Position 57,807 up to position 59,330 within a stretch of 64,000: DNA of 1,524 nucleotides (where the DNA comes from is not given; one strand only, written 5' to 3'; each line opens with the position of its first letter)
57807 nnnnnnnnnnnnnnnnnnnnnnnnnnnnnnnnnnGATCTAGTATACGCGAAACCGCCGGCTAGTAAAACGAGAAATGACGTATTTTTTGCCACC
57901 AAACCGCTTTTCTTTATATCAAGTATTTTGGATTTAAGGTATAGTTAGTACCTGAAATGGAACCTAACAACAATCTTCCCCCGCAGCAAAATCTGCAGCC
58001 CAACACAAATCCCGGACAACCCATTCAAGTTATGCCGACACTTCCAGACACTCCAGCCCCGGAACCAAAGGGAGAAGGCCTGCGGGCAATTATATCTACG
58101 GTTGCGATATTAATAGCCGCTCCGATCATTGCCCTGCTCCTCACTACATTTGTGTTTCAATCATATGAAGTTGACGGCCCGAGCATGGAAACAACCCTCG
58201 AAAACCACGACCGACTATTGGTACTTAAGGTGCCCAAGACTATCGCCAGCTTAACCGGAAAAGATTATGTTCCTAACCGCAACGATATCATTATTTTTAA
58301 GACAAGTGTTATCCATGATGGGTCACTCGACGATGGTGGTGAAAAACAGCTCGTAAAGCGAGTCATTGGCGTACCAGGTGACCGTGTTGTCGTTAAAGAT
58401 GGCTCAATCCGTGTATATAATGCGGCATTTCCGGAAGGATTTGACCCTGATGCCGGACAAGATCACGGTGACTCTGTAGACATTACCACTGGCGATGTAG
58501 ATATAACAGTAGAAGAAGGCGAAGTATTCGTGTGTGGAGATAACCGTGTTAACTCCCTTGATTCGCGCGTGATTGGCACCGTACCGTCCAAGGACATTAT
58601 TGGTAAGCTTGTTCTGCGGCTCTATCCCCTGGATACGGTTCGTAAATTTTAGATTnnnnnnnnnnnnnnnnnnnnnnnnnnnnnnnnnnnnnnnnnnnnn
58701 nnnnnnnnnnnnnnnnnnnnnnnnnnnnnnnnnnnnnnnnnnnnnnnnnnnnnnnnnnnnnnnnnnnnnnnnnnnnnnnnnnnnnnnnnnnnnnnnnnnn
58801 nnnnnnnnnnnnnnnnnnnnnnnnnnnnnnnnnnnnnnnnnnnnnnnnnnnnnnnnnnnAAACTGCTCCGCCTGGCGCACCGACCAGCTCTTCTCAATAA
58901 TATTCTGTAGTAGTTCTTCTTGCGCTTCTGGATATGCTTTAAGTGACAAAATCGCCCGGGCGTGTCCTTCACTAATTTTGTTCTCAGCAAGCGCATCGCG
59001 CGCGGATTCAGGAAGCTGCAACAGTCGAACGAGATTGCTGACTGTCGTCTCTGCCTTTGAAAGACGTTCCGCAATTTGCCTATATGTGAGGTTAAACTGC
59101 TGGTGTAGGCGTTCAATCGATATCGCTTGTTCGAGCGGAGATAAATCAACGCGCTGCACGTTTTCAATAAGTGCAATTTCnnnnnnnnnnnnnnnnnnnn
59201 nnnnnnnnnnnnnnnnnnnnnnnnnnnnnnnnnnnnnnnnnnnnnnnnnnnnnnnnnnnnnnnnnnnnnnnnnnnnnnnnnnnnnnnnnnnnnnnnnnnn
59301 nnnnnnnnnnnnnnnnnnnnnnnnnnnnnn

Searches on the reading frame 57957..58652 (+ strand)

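Call 15: search_protein_families(library=pfam, proteins=[window:57957-58652:+])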
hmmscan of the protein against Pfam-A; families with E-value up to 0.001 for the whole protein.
window:57957-58652:+ (231 aa): 1 family
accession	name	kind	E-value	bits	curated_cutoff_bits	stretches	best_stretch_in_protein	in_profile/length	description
PF10502.14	Peptidase_S26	-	2e-37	129.2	22.9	1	47-222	3-167/168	Signal peptidase, peptidase S26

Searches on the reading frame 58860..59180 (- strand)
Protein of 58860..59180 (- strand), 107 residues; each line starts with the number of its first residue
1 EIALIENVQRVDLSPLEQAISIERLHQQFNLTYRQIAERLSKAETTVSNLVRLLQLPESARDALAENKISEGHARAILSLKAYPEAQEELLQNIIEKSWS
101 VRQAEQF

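Call 80: search_solved_structures(query=window:58860-59180:-, show_alignments=5, max_evalue=0.00001)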
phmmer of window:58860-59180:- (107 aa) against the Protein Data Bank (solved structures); distinct sequences matched with E-value up to 0.00001: 12.
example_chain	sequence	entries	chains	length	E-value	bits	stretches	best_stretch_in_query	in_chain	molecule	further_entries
6y93_A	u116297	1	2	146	2.6e-22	81.9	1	2-105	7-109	Nucleoid occlusion protein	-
7ol9_A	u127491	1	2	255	8.9e-22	80.1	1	2-105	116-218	Nucleoid occlusion protein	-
7bnr_A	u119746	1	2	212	2.1e-21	79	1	1-106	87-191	ParB family protein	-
7bnk_A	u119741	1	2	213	2.1e-21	78.9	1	1-106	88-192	ParB family protein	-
7o0n_A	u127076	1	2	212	2.2e-21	78.9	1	1-106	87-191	ParB family protein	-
1vz0_A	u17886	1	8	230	6e-21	77.5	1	1-106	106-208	Chromosome-partitioning protein Spo0J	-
7ng0_A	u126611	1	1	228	1.1e-20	76.7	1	2-105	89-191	Nucleoid occlusion protein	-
7nfu_A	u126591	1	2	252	1.2e-20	76.5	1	2-105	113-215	Nucleoid occlusion protein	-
6sdk_A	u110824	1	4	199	2.3e-20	75.6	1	1-106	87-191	Stage 0 sporulation protein J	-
4umk_A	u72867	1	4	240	1.2e-17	66.9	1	1-106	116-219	PROBABLE CHROMOSOME-PARTITIONING PROTEIN PARB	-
6s6h_A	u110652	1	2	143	2.5e-16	62.7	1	1-105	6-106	Chromosome-partitioning protein ParB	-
6t1f_A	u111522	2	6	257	8.6e-16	61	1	1-105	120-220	Chromosome-partitioning protein ParB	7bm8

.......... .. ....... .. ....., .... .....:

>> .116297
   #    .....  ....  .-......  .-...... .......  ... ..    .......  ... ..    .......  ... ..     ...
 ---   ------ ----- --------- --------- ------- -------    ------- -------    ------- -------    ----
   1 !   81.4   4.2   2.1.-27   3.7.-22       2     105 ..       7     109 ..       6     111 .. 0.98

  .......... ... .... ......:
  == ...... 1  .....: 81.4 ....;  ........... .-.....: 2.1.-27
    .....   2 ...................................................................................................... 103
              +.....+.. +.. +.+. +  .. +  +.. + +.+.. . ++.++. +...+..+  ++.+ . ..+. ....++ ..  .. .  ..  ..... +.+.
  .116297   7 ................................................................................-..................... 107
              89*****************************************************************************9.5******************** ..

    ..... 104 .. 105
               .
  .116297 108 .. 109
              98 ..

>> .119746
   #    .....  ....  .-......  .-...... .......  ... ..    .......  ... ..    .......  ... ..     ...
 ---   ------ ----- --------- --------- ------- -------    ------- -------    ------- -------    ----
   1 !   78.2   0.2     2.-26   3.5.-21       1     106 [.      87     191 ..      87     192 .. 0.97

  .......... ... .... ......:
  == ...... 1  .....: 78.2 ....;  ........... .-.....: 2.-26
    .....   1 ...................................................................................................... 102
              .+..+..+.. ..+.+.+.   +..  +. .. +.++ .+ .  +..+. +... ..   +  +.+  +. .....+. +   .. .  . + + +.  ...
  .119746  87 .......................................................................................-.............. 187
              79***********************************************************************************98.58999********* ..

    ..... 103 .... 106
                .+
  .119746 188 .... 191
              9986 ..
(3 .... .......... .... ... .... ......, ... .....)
